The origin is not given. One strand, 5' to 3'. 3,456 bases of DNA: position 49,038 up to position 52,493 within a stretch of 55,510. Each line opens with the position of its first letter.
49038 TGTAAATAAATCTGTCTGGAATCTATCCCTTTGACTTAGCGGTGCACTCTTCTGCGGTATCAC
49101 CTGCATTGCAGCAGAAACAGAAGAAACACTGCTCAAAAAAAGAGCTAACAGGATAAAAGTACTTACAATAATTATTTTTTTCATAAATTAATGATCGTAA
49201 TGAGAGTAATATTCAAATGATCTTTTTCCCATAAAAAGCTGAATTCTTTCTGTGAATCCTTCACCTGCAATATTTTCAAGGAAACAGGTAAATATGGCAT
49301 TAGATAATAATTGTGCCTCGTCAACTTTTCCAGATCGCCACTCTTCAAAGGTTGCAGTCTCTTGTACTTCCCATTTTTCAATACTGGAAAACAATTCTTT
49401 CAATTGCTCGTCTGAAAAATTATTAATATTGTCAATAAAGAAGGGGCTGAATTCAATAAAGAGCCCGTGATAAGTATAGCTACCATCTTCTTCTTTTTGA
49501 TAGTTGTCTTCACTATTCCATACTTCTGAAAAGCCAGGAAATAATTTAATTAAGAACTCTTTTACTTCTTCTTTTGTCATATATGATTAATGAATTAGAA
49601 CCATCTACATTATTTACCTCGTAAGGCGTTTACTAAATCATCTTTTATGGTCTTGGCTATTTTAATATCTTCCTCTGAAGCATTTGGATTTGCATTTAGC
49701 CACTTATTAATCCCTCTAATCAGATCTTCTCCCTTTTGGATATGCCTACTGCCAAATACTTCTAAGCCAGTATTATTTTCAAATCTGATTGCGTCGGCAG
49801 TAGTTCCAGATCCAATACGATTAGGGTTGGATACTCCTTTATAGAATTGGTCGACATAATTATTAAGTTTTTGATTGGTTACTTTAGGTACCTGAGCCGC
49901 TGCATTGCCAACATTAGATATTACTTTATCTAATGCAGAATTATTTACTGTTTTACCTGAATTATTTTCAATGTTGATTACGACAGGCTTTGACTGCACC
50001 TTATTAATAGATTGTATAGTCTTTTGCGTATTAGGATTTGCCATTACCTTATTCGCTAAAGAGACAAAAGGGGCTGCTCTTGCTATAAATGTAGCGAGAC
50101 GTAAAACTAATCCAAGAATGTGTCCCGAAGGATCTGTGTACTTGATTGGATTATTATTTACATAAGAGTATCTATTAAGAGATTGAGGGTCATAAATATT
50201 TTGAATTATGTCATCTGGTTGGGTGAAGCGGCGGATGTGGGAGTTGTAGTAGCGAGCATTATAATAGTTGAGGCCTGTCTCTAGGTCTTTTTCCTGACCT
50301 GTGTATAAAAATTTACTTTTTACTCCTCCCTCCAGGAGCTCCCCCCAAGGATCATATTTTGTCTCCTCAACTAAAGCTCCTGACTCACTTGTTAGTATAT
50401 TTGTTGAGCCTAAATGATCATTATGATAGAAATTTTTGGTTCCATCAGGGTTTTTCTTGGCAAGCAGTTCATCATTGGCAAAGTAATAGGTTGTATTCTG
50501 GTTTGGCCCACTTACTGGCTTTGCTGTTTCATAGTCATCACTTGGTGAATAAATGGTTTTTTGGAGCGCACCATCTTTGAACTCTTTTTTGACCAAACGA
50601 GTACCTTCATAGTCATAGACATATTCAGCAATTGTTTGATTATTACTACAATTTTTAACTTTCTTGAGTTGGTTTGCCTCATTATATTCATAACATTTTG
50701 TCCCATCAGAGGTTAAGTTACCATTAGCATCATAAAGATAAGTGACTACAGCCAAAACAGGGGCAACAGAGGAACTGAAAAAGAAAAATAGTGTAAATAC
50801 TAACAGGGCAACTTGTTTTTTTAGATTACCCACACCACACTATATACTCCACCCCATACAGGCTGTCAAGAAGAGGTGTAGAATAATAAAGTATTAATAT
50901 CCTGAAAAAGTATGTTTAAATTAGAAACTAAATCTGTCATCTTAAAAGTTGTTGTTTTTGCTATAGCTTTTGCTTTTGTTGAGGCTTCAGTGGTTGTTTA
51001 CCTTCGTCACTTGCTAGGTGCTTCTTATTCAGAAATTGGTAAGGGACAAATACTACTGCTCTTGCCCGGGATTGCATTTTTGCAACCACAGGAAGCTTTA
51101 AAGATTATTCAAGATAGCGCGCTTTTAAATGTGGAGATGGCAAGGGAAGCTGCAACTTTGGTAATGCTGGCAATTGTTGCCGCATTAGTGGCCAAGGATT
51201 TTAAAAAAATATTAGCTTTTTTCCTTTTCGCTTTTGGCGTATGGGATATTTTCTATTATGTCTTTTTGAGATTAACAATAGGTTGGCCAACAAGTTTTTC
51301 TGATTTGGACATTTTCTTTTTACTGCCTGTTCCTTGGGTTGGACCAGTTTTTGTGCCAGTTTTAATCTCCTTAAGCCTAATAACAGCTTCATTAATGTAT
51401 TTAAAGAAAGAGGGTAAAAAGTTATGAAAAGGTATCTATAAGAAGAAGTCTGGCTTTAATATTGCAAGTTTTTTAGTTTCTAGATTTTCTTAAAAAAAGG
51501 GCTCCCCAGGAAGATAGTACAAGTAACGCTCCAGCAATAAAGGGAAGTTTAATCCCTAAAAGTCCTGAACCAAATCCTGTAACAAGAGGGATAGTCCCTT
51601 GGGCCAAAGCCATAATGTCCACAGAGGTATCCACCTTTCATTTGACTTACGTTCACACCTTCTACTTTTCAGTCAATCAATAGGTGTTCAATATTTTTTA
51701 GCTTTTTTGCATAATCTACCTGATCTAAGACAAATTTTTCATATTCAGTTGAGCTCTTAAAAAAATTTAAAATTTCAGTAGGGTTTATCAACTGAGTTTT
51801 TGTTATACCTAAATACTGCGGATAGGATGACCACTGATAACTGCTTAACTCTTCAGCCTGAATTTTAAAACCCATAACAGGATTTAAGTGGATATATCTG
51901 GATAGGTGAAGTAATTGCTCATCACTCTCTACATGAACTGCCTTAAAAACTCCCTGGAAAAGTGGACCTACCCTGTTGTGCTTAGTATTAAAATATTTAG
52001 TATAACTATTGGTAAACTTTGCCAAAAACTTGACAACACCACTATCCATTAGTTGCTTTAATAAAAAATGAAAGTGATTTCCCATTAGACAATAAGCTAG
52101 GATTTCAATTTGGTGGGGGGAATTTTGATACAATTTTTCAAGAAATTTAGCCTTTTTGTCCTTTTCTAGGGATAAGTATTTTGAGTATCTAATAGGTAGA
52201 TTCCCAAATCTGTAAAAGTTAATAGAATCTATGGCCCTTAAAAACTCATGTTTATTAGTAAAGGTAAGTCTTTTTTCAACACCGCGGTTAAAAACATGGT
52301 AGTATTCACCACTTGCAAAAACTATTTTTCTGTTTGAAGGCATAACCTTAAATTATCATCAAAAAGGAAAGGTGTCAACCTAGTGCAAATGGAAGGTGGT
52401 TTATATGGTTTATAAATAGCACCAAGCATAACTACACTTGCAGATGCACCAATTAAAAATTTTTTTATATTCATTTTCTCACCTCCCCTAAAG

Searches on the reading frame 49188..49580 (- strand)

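Call 50: search_protein_families(library=pfam, proteins=[window:49188-49580:-], max_evalue=0.001)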
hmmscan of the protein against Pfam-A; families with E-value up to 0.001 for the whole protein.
window:49188-49580:- (130 aa): 1 family
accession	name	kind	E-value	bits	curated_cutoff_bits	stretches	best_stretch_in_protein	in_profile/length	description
PF24722.1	DUF7674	-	4.7e-07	30.3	27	1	10-73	4-62/111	Domain of unknown function (DUF7674)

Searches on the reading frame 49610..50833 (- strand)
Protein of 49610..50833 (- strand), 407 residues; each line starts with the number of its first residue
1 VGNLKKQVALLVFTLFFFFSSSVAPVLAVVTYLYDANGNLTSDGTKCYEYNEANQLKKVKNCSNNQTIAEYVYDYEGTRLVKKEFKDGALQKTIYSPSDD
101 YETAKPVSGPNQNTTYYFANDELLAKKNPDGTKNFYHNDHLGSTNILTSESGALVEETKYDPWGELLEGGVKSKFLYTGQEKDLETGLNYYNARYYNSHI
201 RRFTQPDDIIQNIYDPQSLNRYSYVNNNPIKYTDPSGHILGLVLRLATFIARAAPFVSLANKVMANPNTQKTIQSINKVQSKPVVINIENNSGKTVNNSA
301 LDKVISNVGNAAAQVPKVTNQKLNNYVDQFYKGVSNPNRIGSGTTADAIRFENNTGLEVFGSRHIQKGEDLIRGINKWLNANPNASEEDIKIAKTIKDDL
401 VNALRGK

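Call 50: search_protein_families(library=pfam, proteins=[window:49610-50833:-], max_evalue=0.001)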
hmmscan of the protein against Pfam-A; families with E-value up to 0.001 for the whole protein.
window:49610-50833:- (407 aa): 2 families
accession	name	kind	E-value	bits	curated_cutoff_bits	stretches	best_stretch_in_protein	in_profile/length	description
PF05593.20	RHS_repeat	-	2.2e-07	31.5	22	0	29-42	17-30/38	RHS Repeat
PF03527.20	RHS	-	2.2e-06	27.8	27.9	1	135-168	3-36/38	RHS protein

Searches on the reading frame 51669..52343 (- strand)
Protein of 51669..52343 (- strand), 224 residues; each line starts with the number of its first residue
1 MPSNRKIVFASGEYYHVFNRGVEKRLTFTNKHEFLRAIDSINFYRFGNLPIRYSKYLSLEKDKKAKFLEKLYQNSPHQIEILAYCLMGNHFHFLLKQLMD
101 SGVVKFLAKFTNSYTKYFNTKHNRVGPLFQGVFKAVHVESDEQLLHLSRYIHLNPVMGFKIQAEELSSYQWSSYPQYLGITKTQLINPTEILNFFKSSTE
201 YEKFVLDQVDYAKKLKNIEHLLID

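Call 50: search_protein_families(library=pfam, proteins=[window:51669-52343:-], max_evalue=0.001)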
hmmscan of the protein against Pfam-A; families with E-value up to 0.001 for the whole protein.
window:51669-52343:- (224 aa): 1 family
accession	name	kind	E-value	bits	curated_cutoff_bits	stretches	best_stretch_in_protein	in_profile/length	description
PF01797.21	Y1_Tnp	-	6.2e-07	30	23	1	76-152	38-119/121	Transposase IS200 like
